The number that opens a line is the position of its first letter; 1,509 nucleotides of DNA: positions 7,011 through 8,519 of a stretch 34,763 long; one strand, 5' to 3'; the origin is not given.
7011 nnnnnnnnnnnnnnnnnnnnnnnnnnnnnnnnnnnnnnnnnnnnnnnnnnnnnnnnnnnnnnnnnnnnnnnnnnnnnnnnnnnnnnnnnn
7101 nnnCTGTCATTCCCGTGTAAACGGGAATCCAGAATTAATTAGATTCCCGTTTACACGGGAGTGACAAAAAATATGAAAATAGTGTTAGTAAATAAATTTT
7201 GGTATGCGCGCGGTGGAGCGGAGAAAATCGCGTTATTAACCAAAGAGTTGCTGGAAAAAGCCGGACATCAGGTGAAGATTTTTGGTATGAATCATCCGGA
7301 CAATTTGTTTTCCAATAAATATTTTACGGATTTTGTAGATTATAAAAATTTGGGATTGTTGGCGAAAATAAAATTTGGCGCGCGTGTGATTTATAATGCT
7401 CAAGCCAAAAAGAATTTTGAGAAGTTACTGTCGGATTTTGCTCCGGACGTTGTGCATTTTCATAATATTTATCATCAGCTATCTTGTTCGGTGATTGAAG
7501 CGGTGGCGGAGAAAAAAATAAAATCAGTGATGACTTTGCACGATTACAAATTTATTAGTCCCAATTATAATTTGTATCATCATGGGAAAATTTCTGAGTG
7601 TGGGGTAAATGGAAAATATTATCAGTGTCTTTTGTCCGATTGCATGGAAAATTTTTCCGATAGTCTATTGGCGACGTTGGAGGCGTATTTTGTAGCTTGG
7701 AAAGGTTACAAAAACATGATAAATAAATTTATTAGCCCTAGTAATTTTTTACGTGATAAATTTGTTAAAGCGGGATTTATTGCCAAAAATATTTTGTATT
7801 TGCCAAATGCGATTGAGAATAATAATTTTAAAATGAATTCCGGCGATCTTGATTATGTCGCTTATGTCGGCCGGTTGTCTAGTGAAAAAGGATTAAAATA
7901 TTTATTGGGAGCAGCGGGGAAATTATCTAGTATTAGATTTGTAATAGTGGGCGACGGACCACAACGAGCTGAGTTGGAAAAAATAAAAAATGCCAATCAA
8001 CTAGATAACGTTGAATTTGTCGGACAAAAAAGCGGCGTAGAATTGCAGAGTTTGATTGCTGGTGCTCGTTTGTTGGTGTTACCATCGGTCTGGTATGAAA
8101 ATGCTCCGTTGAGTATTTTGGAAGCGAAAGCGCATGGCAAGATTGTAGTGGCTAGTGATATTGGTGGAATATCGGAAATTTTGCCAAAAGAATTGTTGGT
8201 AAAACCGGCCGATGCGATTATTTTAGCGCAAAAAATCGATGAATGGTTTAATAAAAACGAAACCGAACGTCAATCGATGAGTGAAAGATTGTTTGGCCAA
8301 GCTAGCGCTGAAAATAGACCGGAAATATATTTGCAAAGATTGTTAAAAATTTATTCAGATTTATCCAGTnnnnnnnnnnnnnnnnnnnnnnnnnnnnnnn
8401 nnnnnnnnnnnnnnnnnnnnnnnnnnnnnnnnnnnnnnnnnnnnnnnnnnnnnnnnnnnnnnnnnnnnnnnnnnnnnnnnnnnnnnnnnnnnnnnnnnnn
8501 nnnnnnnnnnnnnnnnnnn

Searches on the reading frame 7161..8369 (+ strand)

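Call 10: search_protein_families(library=pfam, proteins=[window:7161-8369:+], max_evalue=0.01)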
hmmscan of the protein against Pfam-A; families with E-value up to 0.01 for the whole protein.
window:7161-8369:+ (403 aa): 5 families
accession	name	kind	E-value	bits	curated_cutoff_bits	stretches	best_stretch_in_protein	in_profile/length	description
PF00534.26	Glycos_transf_1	-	9e-30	103.9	26.4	1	226-374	10-166/172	Glycosyl transferases group 1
PF13692.12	Glyco_trans_1_4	-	1.1e-26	94.2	27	1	232-362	3-139/142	Glycosyl transferases group 1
PF13439.12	Glyco_transf_4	-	7.1e-12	46.1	28.5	1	18-219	2-167/170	Glycosyltransferase Family 4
PF13579.12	Glyco_trans_4_4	-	0.00012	22.9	29.7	1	18-142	1-103/158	Glycosyl transferase 4-like domain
PF13477.12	Glyco_trans_4_2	-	0.009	16.6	23.4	0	31-134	20-115/139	Glycosyl transferase 4-like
